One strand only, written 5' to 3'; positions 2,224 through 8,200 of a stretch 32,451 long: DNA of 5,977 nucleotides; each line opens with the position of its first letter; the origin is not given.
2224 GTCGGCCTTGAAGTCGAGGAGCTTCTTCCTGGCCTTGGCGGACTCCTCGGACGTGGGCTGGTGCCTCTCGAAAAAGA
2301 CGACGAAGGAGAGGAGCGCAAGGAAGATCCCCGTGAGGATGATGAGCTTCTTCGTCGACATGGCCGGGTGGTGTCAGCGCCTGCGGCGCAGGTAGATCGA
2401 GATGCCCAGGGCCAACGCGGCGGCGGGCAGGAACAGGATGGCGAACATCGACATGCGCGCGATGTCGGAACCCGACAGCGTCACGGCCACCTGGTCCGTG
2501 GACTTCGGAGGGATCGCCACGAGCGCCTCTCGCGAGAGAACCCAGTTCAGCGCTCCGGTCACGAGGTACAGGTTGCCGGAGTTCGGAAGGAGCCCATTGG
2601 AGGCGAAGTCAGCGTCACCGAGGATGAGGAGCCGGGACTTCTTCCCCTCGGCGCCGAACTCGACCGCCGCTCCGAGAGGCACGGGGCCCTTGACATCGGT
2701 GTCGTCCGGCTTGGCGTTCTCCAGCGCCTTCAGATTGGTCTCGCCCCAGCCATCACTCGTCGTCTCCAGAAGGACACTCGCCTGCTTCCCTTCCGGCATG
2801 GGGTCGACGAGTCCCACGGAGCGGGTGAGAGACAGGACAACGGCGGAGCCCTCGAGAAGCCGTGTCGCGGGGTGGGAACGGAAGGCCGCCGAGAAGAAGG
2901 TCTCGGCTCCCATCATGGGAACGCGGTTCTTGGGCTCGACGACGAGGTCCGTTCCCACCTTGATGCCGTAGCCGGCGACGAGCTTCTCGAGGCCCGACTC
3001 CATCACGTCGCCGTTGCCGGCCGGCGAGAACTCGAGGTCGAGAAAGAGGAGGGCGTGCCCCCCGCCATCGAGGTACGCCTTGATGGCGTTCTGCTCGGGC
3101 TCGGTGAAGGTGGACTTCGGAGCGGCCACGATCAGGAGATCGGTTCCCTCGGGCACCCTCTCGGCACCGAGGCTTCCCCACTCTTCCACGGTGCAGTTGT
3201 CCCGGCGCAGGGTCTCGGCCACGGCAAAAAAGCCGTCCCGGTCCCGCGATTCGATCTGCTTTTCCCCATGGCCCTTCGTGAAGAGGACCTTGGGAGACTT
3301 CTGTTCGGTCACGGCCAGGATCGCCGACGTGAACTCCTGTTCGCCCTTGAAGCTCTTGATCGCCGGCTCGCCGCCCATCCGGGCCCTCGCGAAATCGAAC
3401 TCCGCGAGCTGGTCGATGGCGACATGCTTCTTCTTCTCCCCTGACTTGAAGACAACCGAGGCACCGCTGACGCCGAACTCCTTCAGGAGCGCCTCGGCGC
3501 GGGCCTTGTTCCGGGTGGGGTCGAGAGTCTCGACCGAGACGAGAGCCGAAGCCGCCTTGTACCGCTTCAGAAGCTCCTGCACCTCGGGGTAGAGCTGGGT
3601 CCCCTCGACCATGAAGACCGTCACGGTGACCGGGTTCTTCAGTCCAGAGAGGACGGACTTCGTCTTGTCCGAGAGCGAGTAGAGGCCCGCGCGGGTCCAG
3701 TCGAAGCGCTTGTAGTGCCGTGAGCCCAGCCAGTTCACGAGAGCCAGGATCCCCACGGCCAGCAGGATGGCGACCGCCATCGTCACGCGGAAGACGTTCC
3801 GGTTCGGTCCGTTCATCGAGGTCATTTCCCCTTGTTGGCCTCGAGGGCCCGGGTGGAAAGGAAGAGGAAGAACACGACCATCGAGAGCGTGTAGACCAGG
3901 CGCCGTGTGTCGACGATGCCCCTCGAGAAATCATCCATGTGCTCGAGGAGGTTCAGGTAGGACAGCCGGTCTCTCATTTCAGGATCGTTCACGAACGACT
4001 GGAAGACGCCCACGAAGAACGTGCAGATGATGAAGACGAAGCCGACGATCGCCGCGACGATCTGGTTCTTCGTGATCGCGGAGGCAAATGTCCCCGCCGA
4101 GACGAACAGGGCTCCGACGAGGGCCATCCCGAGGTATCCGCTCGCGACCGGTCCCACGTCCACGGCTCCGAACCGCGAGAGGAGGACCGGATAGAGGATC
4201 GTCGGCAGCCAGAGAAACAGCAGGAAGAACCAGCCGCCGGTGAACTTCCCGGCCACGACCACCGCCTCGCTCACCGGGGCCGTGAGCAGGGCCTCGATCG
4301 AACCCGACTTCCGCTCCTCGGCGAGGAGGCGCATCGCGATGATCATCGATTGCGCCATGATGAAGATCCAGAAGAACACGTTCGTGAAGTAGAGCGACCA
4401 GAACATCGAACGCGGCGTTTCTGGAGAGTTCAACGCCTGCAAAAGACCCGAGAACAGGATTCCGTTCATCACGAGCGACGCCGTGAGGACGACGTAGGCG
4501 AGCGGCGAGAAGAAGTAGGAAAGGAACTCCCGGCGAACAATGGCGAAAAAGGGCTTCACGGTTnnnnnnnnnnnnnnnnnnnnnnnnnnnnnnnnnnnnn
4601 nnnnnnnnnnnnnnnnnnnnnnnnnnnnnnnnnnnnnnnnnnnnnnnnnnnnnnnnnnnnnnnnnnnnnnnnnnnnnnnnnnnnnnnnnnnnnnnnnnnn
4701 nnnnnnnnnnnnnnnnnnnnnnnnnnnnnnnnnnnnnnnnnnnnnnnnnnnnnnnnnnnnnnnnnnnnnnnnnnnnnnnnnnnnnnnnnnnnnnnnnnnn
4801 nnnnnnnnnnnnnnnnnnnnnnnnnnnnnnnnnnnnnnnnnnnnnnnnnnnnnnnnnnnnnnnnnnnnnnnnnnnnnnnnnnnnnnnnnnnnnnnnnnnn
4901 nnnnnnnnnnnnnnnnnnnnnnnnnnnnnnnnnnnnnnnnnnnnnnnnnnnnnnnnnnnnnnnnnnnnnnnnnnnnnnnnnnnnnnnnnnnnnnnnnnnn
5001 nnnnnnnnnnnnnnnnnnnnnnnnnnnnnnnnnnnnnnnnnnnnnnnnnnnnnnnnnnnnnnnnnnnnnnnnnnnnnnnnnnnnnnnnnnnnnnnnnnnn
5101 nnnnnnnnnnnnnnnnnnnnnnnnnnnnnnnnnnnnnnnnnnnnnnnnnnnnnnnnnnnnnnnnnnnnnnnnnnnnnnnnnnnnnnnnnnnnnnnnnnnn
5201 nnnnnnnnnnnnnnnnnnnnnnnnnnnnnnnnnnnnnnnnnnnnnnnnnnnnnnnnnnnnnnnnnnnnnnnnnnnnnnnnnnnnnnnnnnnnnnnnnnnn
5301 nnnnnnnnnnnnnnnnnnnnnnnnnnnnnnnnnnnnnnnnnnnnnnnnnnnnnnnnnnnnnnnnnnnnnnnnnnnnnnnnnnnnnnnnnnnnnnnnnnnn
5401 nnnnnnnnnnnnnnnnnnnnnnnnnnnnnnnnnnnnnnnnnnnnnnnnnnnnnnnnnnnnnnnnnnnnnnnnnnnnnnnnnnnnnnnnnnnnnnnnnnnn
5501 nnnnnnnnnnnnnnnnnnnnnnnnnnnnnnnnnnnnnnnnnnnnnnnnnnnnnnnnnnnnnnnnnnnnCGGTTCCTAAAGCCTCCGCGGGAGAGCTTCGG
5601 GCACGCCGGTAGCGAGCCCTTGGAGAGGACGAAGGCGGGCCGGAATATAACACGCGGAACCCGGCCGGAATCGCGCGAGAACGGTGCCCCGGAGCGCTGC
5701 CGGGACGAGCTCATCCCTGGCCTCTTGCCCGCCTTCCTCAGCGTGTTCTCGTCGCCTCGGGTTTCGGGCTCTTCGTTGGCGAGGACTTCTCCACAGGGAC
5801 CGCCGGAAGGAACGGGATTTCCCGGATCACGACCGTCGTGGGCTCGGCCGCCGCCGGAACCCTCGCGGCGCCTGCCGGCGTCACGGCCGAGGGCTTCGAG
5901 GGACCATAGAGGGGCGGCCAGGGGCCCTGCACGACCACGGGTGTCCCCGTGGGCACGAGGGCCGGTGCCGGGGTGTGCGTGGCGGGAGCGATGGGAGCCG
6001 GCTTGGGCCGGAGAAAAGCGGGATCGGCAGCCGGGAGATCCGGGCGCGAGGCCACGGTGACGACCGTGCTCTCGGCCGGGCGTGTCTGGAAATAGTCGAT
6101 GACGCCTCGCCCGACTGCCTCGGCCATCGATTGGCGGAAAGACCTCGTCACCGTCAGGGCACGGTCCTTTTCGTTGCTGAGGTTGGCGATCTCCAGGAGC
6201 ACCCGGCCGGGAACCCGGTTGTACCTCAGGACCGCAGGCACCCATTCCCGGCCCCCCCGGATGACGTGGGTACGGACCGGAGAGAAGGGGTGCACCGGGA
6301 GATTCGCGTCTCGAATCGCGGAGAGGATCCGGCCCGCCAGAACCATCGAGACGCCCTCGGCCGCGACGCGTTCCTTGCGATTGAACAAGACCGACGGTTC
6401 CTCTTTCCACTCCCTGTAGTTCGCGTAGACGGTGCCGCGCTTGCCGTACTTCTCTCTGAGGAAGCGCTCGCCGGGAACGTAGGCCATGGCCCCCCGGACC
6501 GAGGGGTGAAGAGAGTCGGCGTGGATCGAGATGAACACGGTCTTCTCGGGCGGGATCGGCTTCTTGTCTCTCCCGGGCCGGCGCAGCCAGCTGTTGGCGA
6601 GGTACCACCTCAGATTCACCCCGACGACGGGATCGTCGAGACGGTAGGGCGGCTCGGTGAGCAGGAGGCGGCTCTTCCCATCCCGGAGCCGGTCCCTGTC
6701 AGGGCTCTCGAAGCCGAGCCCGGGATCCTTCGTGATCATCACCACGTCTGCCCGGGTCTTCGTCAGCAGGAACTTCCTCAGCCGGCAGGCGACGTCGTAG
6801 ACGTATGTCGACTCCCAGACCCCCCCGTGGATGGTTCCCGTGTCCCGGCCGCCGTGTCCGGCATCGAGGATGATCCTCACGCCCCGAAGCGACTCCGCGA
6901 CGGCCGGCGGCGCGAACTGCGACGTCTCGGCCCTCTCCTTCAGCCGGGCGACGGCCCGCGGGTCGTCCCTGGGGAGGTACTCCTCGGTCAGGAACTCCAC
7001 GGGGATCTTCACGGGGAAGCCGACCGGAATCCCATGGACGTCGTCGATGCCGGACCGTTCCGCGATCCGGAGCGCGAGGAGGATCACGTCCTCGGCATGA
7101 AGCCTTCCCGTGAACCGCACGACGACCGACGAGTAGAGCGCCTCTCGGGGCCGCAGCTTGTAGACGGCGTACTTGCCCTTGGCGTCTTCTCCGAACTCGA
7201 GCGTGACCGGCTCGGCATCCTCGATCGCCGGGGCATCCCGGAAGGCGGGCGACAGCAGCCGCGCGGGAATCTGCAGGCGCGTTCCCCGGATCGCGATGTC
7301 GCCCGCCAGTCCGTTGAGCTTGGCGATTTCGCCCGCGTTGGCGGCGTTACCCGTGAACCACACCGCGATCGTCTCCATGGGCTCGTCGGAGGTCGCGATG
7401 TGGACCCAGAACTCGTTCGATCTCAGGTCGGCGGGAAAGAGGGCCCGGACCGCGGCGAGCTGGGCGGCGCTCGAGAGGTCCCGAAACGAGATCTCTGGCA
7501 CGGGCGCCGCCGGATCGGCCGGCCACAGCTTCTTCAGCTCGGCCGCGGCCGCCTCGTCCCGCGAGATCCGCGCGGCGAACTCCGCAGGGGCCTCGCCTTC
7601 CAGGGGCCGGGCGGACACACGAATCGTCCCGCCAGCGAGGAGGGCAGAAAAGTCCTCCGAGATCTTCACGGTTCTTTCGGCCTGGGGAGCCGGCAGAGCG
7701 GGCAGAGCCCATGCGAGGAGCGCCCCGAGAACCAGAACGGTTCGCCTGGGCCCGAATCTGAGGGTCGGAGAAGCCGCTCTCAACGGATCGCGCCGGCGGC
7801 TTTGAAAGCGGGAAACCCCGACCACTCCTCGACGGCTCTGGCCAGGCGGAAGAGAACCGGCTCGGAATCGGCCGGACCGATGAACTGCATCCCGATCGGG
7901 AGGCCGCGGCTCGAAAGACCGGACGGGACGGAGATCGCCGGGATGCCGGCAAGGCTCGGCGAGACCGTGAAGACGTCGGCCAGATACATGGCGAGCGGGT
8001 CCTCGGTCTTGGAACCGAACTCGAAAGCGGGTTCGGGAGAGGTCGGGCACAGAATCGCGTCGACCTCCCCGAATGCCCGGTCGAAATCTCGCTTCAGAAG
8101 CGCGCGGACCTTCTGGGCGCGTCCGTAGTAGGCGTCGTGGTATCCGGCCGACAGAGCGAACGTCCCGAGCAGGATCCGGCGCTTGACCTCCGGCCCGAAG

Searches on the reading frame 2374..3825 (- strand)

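Call 6: search_protein_families(library=pfam, proteins=[window:2374-3825:-], max_evalue=0.001)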
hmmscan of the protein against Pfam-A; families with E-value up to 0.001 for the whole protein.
window:2374-3825:- (483 aa): 4 families
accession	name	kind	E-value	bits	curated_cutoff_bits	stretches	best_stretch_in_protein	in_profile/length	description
PF09822.16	ABC_transp_aux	-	5.5e-28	98.5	34.7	1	178-412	2-263/288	ABC-type uncharacterized transport system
PF23357.1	DUF7088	-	1.8e-14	54.2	27.8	1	47-132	3-93/105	Domain of unknown function (DUF7088)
PF14258.12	DUF4350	-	1.1e-07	32.8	30.4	1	192-423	2-178/181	Domain of unknown function (DUF4350)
PF23355.1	IFT52_GIFT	-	3.9e-06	26.6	27.2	1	201-297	20-110/246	IFT52 GIFT domain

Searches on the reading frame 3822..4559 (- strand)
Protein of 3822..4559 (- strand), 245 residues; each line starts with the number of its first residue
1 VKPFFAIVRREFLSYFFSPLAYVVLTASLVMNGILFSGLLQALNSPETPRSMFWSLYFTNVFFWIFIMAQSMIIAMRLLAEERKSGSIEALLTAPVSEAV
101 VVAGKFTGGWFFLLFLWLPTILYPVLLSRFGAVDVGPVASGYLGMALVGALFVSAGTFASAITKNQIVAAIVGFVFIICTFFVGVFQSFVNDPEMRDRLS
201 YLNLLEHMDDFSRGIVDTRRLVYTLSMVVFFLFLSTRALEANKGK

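Call 6: search_protein_families(library=pfam, proteins=[window:3822-4559:-], max_evalue=0.001)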
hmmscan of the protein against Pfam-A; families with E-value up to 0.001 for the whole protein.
window:3822-4559:- (245 aa): 6 families
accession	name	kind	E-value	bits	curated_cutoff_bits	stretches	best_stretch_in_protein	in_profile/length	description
PF12698.13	ABC2_membrane_3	-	2.2e-12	47.2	31.6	1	55-197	160-297/347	ABC-2 family transporter protein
PF12679.13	ABC2_membrane_2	-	3.2e-11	43.5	27.2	1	61-220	66-247/283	ABC-2 family transporter protein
PF12730.13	ABC2_membrane_4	-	9.9e-10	39.1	27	1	11-179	5-178/179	ABC-2 family transporter protein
PF01061.29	ABC2_membrane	-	4.3e-09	36.7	26.9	1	4-208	3-202/211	ABC-2 type transporter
PF13346.12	ABC2_membrane_5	-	5.8e-06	26.4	25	1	57-188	33-166/205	ABC-2 family transporter protein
PF03379.19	CcmB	-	2.5e-05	24.2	24.9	1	63-164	52-150/215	CcmB protein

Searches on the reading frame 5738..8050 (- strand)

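Call 6: search_protein_families(library=pfam, proteins=[window:5738-8050:-], max_evalue=0.001)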
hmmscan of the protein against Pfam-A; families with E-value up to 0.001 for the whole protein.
window:5738-8050:- (770 aa): 1 family
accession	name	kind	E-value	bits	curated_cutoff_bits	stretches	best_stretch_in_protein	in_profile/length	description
PF01520.23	Amidase_3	-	1.1e-16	61.8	27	2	393-442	1-50/174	N-acetylmuramoyl-L-alanine amidase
